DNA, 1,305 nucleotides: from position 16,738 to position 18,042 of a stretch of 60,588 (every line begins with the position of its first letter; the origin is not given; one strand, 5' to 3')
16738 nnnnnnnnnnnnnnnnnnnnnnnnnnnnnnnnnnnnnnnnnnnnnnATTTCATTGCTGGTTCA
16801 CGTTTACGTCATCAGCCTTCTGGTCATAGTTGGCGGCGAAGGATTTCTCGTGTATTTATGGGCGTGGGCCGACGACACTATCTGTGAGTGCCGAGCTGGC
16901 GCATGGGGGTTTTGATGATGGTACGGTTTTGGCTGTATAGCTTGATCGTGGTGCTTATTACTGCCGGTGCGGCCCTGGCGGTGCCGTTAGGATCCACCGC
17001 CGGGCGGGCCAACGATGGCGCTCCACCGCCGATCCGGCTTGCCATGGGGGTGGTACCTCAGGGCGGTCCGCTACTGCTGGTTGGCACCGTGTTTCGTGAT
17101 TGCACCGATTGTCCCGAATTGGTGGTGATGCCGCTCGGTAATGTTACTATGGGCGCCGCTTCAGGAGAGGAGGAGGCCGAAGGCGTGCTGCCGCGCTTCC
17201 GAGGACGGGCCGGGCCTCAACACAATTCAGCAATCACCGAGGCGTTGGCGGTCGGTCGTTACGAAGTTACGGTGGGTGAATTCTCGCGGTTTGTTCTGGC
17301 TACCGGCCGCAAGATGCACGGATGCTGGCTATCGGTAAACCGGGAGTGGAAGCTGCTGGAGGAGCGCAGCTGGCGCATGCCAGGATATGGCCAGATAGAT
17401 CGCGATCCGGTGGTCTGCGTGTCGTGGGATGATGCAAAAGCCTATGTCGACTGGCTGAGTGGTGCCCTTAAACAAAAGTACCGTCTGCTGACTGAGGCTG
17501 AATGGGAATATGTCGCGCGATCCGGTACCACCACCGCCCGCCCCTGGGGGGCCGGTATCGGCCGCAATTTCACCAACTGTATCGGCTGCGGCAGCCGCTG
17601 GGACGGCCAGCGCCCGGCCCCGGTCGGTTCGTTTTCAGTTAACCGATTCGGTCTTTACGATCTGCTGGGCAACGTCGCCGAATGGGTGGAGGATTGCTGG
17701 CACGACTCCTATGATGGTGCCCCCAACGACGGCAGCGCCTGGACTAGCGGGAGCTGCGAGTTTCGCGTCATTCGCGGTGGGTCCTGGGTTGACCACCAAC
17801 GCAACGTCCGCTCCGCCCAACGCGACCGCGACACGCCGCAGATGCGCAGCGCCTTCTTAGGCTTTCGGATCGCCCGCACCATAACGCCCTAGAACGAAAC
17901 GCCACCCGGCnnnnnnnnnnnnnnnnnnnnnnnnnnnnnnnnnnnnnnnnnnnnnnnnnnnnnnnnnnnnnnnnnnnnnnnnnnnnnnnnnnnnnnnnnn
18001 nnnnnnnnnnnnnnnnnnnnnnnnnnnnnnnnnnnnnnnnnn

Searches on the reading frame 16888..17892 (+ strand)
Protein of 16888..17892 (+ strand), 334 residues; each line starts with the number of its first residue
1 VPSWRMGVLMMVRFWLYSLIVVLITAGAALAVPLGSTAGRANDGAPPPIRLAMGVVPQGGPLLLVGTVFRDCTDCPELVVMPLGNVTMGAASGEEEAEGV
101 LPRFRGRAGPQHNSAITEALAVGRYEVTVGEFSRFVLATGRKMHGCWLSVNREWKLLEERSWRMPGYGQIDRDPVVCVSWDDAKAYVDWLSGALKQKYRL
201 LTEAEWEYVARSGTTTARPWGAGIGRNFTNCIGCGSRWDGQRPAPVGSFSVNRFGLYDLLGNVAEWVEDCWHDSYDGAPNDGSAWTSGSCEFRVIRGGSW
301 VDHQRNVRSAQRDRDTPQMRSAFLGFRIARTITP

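Call 3: search_protein_families(library=pfam, proteins=[window:16888-17892:+], max_evalue=0.01)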
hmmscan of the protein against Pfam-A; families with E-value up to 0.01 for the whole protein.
window:16888-17892:+ (334 aa): 1 family
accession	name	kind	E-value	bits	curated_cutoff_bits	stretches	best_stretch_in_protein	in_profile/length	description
PF03781.23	FGE-sulfatase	-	3.1e-55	188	23.3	1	75-330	2-255/255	Sulfatase-modifying factor enzyme 1-like domain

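Call 4: search_protein_families(library=ncbifam, proteins=[window:16888-17892:+], max_evalue=0.01)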
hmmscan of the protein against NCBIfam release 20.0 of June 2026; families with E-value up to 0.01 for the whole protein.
window:16888-17892:+ (334 aa): 9 families
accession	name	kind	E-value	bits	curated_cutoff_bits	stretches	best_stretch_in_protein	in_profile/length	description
NF051459.1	pyoverdine_PvdO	equivalog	3.2e-66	223.3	500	1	65-331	23-279/280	dihydropyoverdine dehydrogenase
TIGR03525.2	GldK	equivalog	2.6e-27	96.2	350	1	171-331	218-406/408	T9SS ring complex lipoprotein PorK/GldK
TIGR03440.2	egtB_TIGR03440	equivalog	1e-18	67.7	360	1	110-329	197-413/413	ergothioneine biosynthesis protein EgtB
TIGR03524.1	GldJ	equivalog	1.8e-14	53.3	458.2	2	241-281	335-375/559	gliding motility lipoprotein GldJ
NF041186.1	SenA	equivalog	2.1e-13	50.4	420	1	118-329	202-381/382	selenoneine synthase SenA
TIGR04344.1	ovoA_Nterm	equivalog_domain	9.4e-13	47.8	400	1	124-327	229-442/444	5-histidylcysteine sulfoxide synthase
TIGR02171.1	Fb_sc_TIGR02171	subfamily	5.4e-10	37.9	544.35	1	196-329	157-280/912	TIGR02171 family lipoprotein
TIGR03530.1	GldJ_short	equivalog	3e-06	26.4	382.9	0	237-273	282-319/396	gliding motility lipoprotein GldJ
TIGR04373.1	egtB_X_signatur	signature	0.0052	16.9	71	1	293-328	13-48/50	EgtB-related enzyme signature domain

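Call 9: find_homologous_proteins(query=window:16888-17892:+, max_evalue=1e-10)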
Query window:16888-17892:+ (334 aa): 6683 proteins with E <= 1e-10 among 8000 candidates; the best 120 are listed.
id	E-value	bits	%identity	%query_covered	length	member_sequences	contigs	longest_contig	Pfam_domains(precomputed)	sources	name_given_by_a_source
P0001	5.6e-226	767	100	99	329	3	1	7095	PF03781.23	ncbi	-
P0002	3.7e-166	571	76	97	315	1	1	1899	PF03781.23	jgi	-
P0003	1.3e-165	569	76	97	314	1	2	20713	PF03781.23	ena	-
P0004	9.2e-163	559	74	97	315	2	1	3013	PF03781.23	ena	-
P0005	4.3e-160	551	72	97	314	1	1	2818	PF03781.23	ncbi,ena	-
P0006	2.7e-158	545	79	86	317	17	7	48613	PF03781.23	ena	-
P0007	2.5e-157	542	68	98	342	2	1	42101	PF03781.23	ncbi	ncbi:MAG: formylglycine-generating enzyme family protein [Rhodospirillaceae bacterium]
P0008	3.7e-157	541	71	97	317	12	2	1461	PF03781.23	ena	-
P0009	2.2e-154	532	68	97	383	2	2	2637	PF03781.23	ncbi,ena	-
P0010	7.8e-152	524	75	86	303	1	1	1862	PF03781.23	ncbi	ncbi:Formylglycine-generating enzyme family protein [Azospirillaceae bacterium]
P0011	4.8e-150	518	68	97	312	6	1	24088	PF03781.23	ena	-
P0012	2.4e-142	492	75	84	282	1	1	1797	PF03781.23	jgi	jgi:formylglycine-generating enzyme required for sulfatase activity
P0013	3.5e-138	479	50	81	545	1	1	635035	PF03781.23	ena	-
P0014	2.2e-127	443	49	81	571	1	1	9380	PF03781.23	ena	-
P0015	2.2e-121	423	45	86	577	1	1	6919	PF03781.23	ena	-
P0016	4.5e-120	419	48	81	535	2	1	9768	PF03781.23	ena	-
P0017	3.2e-117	410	45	78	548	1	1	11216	PF03781.23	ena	-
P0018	4.8e-116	406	45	76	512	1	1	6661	PF03781.23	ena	-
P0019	1.9e-113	397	46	81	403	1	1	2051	PF03781.23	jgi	jgi:formylglycine-generating enzyme required for sulfatase activity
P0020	2.1e-113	397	52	81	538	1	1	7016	PF03781.23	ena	-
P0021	2.6e-111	390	59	85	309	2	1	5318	PF03781.23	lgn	-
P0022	9.5e-111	388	47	80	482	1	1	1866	PF03781.23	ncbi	-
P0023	9.1e-110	385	47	83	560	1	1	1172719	PF03781.23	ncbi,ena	-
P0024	2.4e-109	384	58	86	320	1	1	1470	PF03781.23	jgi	-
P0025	4.9e-108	379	54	98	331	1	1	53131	PF03781.23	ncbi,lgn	-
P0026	6.1e-108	379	46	81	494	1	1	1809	PF03781.23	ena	-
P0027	2.2e-107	377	46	81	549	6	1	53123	PF03781.23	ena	-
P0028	1.2e-106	375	41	94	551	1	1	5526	PF03781.23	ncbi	-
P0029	5.9e-106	373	56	86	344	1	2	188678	PF03781.23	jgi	-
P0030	1.1e-105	372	46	80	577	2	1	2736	PF03781.23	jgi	-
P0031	3.9e-104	367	44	82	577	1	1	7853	PF03781.23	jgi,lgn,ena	-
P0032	6.4e-102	359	54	90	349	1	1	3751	PF03781.23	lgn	-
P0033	2.3e-98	348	41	83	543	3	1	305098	PF03781.23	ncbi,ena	-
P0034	1.6e-94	335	56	80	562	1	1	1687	PF00656.28,PF03781.23,PF08239.18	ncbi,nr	ncbi:MAG: hypothetical protein FJX42_12775, partial [Alphaproteobacteria bacterium]|nr:hypothetical 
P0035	4.4e-94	334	53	87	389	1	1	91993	PF03781.23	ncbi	ncbi:formylglycine-generating enzyme [Azospirillaceae bacterium]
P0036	2.8e-92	328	41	79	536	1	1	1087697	PF03781.23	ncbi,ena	-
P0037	9.3e-90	319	41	81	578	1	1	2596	PF03781.23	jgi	-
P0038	9.8e-90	319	53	87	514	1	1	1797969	PF03781.23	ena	-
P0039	1.2e-88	316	40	80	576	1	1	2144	PF03781.23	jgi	jgi:formylglycine-generating enzyme required for sulfatase activity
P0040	3.9e-88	314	55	81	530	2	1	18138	PF03781.23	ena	-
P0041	9.0e-88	313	39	81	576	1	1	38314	PF03781.23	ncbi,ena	-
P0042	1.1e-87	313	53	81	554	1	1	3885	PF00656.28,PF03781.23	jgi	-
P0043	4.0e-87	311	53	85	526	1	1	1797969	PF03781.23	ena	-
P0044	4.6e-87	310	57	80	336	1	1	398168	PF03781.23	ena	-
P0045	4.8e-87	310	48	84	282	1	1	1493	PF03781.23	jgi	jgi:formylglycine-generating enzyme required for sulfatase activity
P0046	7.4e-87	310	49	71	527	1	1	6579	PF03781.23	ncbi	-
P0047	1.0e-86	309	55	82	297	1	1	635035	PF03781.23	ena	-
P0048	4.8e-86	307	56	81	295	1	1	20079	PF03781.23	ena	-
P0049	8.4e-86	306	55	81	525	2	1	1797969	PF03781.23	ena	-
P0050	2.8e-85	305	55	81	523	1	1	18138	PF03781.23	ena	-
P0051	2.2e-84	302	52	86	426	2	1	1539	PF03781.23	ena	-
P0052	4.7e-84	301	54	81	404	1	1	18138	PF03781.23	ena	-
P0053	5.6e-84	300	55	81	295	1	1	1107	PF03781.23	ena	-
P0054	2.1e-83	298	51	90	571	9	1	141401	PF03781.23,PF01471.24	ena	-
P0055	3.6e-83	298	54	81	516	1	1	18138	PF03781.23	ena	-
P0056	6.6e-83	297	54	80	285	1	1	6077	PF03781.23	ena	-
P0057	1.2e-82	296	55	81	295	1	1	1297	PF03781.23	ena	-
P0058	3.1e-82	295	53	80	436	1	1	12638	PF03781.23,PF01471.24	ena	-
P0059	3.8e-82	294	55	82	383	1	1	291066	PF03781.23,PF08238.19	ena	-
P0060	1.5e-81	292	43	86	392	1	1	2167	PF03781.23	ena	-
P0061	1.8e-81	292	52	81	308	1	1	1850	PF03781.23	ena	-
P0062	1.8e-81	292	51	87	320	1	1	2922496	PF03781.23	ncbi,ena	-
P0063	3.2e-81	291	52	81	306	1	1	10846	PF03781.23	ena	-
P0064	8.8e-81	290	39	80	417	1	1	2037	PF03781.23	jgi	jgi:formylglycine-generating enzyme required for sulfatase activity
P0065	2.3e-80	288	53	82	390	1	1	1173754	PF03781.23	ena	-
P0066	2.7e-80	288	44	78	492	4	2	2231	PF03781.23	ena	-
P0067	3.2e-80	288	47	85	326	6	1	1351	PF03781.23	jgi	jgi:formylglycine-generating enzyme required for sulfatase activity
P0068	5.9e-80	287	52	80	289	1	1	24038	PF03781.23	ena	-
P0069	6.7e-80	287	52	84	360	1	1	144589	PF03781.23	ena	-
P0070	2.1e-79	285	55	81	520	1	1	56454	PF03781.23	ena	-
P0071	3.3e-79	285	53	77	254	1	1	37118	PF03781.23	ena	-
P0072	4.7e-79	284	52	80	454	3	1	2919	PF03781.23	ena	-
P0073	4.8e-79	284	51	84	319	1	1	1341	PF03781.23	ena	-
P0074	8.8e-79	283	45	95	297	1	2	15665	PF03781.23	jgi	jgi:formylglycine-generating enzyme required for sulfatase activity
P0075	9.7e-79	283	52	88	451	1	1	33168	PF03781.23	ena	-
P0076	2.6e-78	282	57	74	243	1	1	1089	PF03781.23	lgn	-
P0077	2.9e-78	282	53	84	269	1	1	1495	PF03781.23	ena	-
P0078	5.8e-78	281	46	94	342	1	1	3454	PF03781.23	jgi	jgi:formylglycine-generating enzyme required for sulfatase activity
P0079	7.8e-78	280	48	88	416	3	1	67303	PF03781.23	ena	-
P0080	7.8e-78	280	52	81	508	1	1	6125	PF03781.23,PF13676.12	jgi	jgi:formylglycine-generating enzyme required for sulfatase activity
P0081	8.2e-78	280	52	80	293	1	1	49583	PF03781.23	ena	-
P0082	1.1e-77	280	48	85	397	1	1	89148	PF03781.23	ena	-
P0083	1.7e-77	279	47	87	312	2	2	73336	PF03781.23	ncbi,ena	-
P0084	2.0e-77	279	51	81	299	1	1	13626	PF03781.23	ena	-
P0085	2.1e-77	279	-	-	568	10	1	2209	PF03781.23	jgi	-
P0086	2.5e-77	278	52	82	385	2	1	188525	PF03781.23,PF08238.19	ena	-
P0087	2.6e-77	278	48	84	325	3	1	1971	PF03781.23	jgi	jgi:formylglycine-generating enzyme required for sulfatase activity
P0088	4.8e-77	278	48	79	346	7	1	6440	PF03781.23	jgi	jgi:formylglycine-generating enzyme required for sulfatase activity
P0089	5.3e-77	277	53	80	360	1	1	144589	PF03781.23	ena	-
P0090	6.4e-77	277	50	81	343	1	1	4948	PF03781.23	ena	-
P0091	1.1e-76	276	51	81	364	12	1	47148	PF03781.23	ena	-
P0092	1.5e-76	276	49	81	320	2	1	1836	PF03781.23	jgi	jgi:formylglycine-generating enzyme required for sulfatase activity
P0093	1.5e-76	276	53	80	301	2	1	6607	PF03781.23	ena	-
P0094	1.8e-76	276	45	94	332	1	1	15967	PF03781.23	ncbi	-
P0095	2.2e-76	275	46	85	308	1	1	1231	PF03781.23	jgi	jgi:formylglycine-generating enzyme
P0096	2.5e-76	275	49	80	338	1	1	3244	PF03781.23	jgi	-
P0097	3.0e-76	275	47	86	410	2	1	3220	PF03781.23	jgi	jgi:formylglycine-generating enzyme required for sulfatase activity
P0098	3.7e-76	275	49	82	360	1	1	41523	PF03781.23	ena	-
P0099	4.8e-76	274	49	83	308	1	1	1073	PF03781.23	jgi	-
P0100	4.9e-76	274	50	84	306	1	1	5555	PF03781.23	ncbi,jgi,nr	ncbi:MAG: formylglycine-generating enzyme family protein [Alphaproteobacteria bacterium]|nr:formylgl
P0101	5.0e-76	274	48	80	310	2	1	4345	PF03781.23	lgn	-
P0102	6.3e-76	274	46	85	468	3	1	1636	PF03781.23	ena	-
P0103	6.5e-76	274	51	84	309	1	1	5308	PF03781.23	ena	-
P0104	7.9e-76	274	47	89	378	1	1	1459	PF03781.23,PF01471.24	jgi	jgi:formylglycine-generating enzyme required for sulfatase activity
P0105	9.5e-76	273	50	80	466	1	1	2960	PF03781.23,PF13676.12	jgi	jgi:formylglycine-generating enzyme required for sulfatase activity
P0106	1.0e-75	273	45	90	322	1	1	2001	PF03781.23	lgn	-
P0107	1.3e-75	273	47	92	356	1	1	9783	PF03781.23,PF08239.18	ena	-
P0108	1.6e-75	273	45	85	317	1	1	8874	PF03781.23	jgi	jgi:formylglycine-generating enzyme required for sulfatase activity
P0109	2.3e-75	272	51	79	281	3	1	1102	PF03781.23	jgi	jgi:formylglycine-generating enzyme required for sulfatase activity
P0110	2.4e-75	272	51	81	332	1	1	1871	PF03781.23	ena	-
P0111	3.7e-75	271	50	81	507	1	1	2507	PF03781.23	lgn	-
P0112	4.8e-75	271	50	80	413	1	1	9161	PF03781.23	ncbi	-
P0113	6.1e-75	271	50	81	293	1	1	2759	PF03781.23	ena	-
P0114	6.2e-75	271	47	82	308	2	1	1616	PF03781.23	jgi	jgi:formylglycine-generating enzyme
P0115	6.4e-75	271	55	71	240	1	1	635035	PF03781.23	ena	-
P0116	7.1e-75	270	52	82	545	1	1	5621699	PF03781.23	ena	-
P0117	7.5e-75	270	52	81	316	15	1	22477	PF03781.23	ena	-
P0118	7.7e-75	270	55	67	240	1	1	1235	PF03781.23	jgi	jgi:formylglycine-generating enzyme required for sulfatase activity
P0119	9.9e-75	270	48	81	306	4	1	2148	PF03781.23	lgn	-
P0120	1.8e-74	269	48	80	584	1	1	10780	PF00656.28,PF03781.23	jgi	jgi:formylglycine-generating enzyme required for sulfatase activity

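Call 10: find_encoding_contigs(protein=P0007, flank=6000, max_places=3)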
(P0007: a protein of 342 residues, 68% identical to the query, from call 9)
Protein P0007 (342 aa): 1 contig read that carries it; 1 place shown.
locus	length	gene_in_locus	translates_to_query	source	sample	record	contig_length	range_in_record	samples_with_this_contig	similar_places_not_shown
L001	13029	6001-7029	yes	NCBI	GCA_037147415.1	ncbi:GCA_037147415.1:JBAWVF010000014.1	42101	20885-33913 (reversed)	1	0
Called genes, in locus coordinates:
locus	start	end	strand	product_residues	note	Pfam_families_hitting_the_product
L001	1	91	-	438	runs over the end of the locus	PF01029:NusB, PF13649:Methyltransf_25 (faint), PF01189:Methyltr_RsmB-F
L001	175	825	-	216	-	-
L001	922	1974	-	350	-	PF00710:Asparaginase, PF17763:Asparaginase_C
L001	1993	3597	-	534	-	PF01580:FtsK_SpoIIIE (faint), PF01935:DUF87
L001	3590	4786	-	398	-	PF13424:TPR_12 (faint), PF07719:TPR_2 (faint)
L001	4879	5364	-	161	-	PF00565:SNase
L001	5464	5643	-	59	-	PF07896:DUF1674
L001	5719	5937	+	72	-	-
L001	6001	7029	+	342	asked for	PF03781:FGE-sulfatase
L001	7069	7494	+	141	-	PF01814:Hemerythrin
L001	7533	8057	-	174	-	-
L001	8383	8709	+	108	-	PF00829:Ribosomal_L21p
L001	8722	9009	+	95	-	-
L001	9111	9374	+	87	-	-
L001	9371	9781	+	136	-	-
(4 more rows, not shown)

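Call 11: find_encoding_contigs(protein=P0006, flank=6000, max_places=3)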
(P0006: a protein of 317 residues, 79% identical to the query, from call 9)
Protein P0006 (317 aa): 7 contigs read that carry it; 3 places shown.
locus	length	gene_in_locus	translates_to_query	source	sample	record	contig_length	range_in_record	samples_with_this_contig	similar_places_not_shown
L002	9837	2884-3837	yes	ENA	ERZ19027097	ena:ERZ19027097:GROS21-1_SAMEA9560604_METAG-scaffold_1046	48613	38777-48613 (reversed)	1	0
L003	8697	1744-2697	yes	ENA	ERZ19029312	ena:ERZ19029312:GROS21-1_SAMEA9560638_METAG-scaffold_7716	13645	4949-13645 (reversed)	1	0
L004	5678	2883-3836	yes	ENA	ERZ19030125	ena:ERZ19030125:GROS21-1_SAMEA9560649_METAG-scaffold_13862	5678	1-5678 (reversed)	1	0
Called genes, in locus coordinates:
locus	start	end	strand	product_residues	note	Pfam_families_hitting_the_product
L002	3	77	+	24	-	?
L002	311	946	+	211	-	-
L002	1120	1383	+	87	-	PF04221:RelB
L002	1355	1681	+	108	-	PF15738:YafQ_toxin, PF05016:ParE_toxin (weak)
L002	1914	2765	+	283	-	PF00497:SBP_bac_3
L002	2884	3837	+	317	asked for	PF03781:FGE-sulfatase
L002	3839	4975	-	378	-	PF13439:Glyco_transf_4, PF13579:Glyco_trans_4_4, PF00534:Glycos_transf_1, PF13692:Glyco_trans_1_4, PF13524:Glyco_trans_1_2 (weak)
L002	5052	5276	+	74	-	-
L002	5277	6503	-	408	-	PF00072:Response_reg, PF07228:SpoIIE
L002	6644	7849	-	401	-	PF00072:Response_reg, PF07228:SpoIIE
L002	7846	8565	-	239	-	PF13581:HATPase_c_2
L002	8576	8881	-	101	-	PF01740:STAS, PF13466:STAS_2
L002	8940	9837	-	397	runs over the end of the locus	PF00015:MCPsignal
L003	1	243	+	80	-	?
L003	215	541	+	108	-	PF15738:YafQ_toxin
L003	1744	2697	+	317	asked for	PF03781:FGE-sulfatase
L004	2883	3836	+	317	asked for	PF03781:FGE-sulfatase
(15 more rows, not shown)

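Call 14: find_encoding_contigs(protein=P0003, flank=6000, max_places=3)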
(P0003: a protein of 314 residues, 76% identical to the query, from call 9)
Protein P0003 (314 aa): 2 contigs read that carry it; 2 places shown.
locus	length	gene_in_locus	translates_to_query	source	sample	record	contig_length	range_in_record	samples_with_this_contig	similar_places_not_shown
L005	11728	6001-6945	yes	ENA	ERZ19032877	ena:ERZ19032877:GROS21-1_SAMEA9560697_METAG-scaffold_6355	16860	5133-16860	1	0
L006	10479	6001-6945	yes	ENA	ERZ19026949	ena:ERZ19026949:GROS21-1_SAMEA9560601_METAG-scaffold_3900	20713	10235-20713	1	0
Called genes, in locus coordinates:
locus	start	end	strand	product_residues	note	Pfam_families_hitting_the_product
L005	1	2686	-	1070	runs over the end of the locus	PF00176:SNF2-rel_dom, PF00270:DEAD (weak), PF04851:ResIII (faint), PF00271:Helicase_C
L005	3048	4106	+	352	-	PF00814:TsaD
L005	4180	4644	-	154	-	PF01814:Hemerythrin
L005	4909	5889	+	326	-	PF07885:Ion_trans_2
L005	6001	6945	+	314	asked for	PF03781:FGE-sulfatase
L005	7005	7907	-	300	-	PF00494:SQS_PSY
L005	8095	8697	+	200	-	PF00081:Sod_Fe_N, PF02777:Sod_Fe_C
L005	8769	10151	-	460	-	PF04185:Phosphoesterase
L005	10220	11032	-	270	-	-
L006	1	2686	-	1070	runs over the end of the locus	PF00176:SNF2-rel_dom, PF00270:DEAD (weak), PF04851:ResIII (faint), PF00271:Helicase_C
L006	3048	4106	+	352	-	PF00814:TsaD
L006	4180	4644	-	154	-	PF01814:Hemerythrin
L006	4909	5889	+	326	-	PF07885:Ion_trans_2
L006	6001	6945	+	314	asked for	PF03781:FGE-sulfatase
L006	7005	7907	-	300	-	PF00494:SQS_PSY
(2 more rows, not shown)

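Call 15: find_encoding_contigs(protein=P0011, flank=6000, max_places=3)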
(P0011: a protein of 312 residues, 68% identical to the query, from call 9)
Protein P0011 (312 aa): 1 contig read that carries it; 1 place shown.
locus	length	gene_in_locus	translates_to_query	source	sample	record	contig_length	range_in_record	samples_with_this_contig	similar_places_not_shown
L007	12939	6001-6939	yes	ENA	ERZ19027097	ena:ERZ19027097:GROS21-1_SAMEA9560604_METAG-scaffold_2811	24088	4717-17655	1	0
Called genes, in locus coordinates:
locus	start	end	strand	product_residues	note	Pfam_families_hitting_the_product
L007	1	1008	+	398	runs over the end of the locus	PF12832:MFS_1_like (weak), PF07690:MFS_1, PF00083:Sugar_tr (weak), PF07690:MFS_1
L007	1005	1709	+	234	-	PF11967:RecO_N, PF02565:RecO_C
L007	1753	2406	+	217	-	-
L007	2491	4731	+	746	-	PF00521:DNA_topoisoIV, PF03989:DNA_gyraseA_C (faint)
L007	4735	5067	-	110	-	-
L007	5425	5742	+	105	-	-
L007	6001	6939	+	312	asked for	PF03781:FGE-sulfatase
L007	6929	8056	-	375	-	PF13439:Glyco_transf_4, PF13579:Glyco_trans_4_4, PF00534:Glycos_transf_1, PF13692:Glyco_trans_1_4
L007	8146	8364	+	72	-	-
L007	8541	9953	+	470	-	PF13188:PAS_8, PF13426:PAS_9 (weak), PF00989:PAS (weak), PF13487:HD_5, PF01966:HD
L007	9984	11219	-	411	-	PF00072:Response_reg, PF07228:SpoIIE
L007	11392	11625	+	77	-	-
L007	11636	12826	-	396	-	PF00072:Response_reg, PF07228:SpoIIE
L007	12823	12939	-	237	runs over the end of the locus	PF13581:HATPase_c_2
